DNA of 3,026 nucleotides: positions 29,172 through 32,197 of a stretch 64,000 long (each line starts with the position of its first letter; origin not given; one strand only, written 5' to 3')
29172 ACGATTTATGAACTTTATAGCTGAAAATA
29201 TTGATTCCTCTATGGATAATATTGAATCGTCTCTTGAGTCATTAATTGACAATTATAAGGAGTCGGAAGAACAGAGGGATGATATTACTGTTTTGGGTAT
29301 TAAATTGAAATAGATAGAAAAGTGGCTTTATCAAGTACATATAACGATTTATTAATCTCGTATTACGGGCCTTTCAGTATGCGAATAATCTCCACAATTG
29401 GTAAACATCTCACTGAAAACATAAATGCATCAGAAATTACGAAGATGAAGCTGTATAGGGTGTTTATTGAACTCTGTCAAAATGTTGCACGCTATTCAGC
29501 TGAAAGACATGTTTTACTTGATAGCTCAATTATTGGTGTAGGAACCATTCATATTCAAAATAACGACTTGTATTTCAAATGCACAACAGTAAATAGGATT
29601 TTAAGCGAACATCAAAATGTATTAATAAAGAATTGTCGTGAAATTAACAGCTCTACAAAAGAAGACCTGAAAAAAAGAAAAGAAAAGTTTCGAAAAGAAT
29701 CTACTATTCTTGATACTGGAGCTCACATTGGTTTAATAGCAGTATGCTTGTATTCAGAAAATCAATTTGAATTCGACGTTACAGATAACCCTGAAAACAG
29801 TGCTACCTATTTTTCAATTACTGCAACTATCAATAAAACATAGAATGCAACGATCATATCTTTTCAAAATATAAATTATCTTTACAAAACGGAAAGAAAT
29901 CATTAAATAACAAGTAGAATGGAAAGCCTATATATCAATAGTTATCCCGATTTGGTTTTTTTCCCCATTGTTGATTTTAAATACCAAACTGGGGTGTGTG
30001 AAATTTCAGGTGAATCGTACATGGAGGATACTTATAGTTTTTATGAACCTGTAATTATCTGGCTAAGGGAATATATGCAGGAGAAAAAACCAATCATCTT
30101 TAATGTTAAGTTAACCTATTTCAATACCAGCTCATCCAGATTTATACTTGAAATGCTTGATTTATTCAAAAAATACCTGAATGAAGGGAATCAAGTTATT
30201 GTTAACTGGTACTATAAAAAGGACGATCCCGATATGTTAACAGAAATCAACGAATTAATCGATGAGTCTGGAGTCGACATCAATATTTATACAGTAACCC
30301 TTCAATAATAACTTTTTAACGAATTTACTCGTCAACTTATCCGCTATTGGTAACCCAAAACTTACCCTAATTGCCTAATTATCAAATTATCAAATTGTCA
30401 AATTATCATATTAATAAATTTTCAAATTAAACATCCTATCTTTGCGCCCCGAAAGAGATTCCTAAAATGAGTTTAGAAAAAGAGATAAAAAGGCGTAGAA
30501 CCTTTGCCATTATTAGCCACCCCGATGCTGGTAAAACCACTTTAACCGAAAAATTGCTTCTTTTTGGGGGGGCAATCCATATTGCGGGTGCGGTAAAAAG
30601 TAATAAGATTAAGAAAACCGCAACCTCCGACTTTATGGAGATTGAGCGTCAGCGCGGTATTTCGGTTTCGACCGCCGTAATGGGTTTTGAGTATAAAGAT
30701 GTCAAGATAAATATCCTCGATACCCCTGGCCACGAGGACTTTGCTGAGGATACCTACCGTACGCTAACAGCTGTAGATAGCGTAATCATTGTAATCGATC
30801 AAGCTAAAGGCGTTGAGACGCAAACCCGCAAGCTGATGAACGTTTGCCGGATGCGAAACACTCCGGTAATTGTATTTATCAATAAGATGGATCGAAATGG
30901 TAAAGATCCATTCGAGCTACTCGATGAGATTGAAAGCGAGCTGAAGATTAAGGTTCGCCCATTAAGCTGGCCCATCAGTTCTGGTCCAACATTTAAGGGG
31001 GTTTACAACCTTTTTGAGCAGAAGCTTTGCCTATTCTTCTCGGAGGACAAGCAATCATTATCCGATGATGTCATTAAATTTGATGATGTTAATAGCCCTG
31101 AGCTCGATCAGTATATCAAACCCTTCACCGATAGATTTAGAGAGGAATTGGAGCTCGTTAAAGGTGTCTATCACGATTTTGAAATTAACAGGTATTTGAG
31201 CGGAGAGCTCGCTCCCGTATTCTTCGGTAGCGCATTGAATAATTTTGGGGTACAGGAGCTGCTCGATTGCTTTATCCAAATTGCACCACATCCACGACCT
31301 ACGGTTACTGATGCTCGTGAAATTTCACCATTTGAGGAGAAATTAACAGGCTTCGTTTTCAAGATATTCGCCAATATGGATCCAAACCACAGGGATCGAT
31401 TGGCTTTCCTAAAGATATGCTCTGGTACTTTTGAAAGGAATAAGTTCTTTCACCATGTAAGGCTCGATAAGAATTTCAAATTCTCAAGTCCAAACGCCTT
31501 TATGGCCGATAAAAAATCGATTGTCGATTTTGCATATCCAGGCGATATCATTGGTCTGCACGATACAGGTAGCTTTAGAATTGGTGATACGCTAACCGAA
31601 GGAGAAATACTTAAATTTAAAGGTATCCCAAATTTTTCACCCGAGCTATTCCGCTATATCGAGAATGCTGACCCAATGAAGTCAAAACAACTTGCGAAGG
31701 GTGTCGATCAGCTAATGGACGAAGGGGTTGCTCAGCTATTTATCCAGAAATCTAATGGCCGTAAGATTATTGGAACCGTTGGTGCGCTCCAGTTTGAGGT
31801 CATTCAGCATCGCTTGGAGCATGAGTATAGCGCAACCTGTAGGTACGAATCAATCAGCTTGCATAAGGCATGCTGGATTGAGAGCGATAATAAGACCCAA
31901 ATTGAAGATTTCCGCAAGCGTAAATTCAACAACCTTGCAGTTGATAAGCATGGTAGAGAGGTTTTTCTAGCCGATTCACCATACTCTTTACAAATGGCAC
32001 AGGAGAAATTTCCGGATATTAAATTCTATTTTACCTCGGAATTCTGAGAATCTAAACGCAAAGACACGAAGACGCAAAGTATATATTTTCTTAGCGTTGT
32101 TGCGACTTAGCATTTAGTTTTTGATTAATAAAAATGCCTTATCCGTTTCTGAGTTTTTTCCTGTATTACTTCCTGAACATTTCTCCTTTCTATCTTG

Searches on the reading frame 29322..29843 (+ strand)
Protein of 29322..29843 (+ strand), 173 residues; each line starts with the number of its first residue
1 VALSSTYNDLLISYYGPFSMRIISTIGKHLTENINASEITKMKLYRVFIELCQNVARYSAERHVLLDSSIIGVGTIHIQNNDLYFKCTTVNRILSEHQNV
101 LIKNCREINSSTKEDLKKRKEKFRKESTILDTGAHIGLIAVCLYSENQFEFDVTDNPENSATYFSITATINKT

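Call 3: search_protein_families(library=pfam, proteins=[window:29322-29843:+], max_evalue=0.01)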
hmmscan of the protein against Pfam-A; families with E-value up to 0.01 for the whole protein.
window:29322-29843:+ (173 aa): 1 family
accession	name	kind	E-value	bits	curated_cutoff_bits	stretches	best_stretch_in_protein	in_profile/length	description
PF19788.4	DUF6272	-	2.4e-22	79.5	26.6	1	35-159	6-130/134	Family of unknown function (DUF6272)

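Call 4: search_protein_families(library=ncbifam, proteins=[window:29322-29843:+], max_evalue=0.01)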
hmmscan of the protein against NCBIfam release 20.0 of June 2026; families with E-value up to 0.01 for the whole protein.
window:29322-29843:+ (173 aa): 3 families
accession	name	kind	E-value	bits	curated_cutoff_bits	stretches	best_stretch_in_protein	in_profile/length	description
NF038262.1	SiaB_fam_kinase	subfamily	4.1e-31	107.9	85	1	8-170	11-177/177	SiaB family protein kinase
NF038264.1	kinase_SiaB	equivalog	1.2e-14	54.5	225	1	7-170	11-176/176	biofilm regulation protein kinase SiaB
NF046111.1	RNaseP3Mthb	equivalog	0.0082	15.9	200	0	57-130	11-89/236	ribonuclease P protein component 3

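Call 30: find_homologous_proteins(query=window:29322-29843:+, max_evalue=0.00001)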
Query window:29322-29843:+ (173 aa): 9 proteins with E <= 0.00001 among 52 candidates.
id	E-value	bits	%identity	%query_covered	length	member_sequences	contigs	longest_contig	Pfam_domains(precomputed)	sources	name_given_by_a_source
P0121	4.1e-80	285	100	76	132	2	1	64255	PF19788.5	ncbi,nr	ncbi:MAG: hypothetical protein EHM93_08190 [Bacteroidales bacterium]|nr:MAG: hypothetical protein EH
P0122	1.4e-53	199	58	94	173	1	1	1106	PF19788.5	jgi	jgi:hypothetical protein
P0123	2.4e-46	175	52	97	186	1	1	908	PF19788.5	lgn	-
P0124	4.8e-43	165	51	92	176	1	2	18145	PF19788.5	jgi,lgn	jgi:hypothetical protein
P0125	2.3e-41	159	50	94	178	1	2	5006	PF19788.5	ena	-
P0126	6.0e-41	158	44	99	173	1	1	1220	PF19788.5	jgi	jgi:hypothetical protein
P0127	2.2e-39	153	45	95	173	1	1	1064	PF19788.5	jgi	jgi:hypothetical protein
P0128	2.8e-39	152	47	92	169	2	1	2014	PF19788.5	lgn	-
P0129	1.1e-37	147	48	94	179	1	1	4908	PF19788.5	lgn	-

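Call 70: find_related_loci(query=A4, collection=metagenome_contigs, flank=6000)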
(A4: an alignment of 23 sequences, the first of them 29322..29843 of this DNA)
Query A4 (173 aa) in metagenome_contigs; peptide patterns used: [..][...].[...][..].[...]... (x = any residue, [..] = any of these).
599 stretches matched a pattern (row limit reached: there are more); 107 encode a relative of the query (tblastn E <= 1e-3); the best 80 are kept; 80 distinct loci.
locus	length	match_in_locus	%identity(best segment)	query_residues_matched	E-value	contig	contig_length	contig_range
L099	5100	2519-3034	53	1-172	6e-58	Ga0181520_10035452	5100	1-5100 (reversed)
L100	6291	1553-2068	53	1-172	6e-58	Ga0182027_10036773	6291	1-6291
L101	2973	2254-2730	51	12-170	8e-49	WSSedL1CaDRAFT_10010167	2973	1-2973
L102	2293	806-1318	47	1-172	1e-48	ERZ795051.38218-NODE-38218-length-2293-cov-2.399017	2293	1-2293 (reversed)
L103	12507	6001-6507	47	1-171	8e-47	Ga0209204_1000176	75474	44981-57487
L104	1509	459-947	49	10-173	9e-47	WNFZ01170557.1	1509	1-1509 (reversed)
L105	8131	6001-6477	48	10-170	2e-45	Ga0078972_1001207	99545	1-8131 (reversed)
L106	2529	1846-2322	48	10-170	4e-45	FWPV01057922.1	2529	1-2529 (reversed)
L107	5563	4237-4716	47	11-172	3e-44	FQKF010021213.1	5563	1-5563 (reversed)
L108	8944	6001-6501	44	7-170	2e-43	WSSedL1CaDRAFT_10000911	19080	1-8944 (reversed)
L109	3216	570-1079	47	1-172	2e-43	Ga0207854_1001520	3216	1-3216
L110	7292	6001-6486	44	11-172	1e-42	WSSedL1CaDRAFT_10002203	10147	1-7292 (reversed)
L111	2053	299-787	48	9-172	3e-42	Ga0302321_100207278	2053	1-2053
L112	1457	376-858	44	11-172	7e-42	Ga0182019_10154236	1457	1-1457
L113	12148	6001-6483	41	12-173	3e-38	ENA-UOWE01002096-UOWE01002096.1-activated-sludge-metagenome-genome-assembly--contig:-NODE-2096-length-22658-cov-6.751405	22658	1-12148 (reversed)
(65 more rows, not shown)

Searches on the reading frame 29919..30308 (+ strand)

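Call 3: search_protein_families(library=pfam, proteins=[window:29919-30308:+], max_evalue=0.01)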
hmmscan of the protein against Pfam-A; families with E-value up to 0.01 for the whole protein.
window:29919-30308:+ (129 aa): 2 families
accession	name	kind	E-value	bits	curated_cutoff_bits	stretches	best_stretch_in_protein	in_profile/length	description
PF09345.15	SiaC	-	1.4e-35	122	24.5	1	16-124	8-118/120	SiaC family regulatory phosphoprotein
PF23355.1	IFT52_GIFT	-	0.0056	16.2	27.2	1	59-126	42-108/246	IFT52 GIFT domain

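Call 4: search_protein_families(library=ncbifam, proteins=[window:29919-30308:+], max_evalue=0.01)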
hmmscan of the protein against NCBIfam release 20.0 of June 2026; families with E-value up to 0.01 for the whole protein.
window:29919-30308:+ (129 aa): 1 family
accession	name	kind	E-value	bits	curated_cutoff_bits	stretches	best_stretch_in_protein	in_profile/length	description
NF038265.1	phos_prot_SiaC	equivalog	1.2e-21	77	150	1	16-106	12-103/122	biofilm regulation phosphoprotein SiaC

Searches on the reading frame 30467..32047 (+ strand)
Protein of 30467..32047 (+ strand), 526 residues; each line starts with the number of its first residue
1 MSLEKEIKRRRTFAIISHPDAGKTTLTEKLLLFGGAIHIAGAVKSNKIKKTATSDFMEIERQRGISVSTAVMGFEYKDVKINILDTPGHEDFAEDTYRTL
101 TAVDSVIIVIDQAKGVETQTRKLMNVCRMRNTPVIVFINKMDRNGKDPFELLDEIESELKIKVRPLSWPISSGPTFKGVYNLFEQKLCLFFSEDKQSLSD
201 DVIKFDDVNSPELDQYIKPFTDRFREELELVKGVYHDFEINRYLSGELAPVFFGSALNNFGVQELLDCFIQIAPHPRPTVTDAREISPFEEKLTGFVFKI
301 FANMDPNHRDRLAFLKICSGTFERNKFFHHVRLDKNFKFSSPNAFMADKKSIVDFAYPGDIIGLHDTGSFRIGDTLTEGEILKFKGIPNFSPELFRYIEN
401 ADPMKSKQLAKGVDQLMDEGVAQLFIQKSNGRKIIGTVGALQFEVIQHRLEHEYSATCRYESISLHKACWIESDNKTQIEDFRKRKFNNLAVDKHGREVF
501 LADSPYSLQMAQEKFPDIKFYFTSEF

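Call 31: find_encoding_contigs(protein=window:30467-32047:+, flank=10000, max_places=6)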
Protein window:30467-32047:+ (526 aa): 2 contigs read that carry it; 2 places shown.
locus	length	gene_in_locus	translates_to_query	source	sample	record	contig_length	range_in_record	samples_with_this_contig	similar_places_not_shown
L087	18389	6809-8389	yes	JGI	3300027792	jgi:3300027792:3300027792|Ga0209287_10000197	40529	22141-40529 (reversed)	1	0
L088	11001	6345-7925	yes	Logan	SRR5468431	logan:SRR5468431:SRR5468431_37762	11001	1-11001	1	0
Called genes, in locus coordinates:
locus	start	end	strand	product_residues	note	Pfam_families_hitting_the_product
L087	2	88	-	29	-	?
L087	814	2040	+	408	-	PF00072:Response_reg, PF07228:SpoIIE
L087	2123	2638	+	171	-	-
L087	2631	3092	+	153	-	PF01381:HTH_3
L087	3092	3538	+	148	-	-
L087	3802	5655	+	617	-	PF00515:TPR_1 (faint), PF07719:TPR_2 (faint), PF13424:TPR_12 (weak), PF07228:SpoIIE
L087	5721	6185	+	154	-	PF19788:DUF6272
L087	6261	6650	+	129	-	PF09345:SiaC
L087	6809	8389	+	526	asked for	PF00009:GTP_EFTU, PF00025:Arf (faint), PF01926:MMR_HSR1, PF22042:EF-G_D2, PF16658:RF3_C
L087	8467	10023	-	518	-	-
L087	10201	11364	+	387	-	PF00682:HMGL-like, PF22617:HCS_D2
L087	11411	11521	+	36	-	-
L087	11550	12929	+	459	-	PF00330:Aconitase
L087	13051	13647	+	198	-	PF00694:Aconitase_C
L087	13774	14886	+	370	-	PF00180:Iso_dh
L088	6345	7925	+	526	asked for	PF00009:GTP_EFTU, PF00025:Arf (faint), PF01926:MMR_HSR1, PF22042:EF-G_D2, PF16658:RF3_C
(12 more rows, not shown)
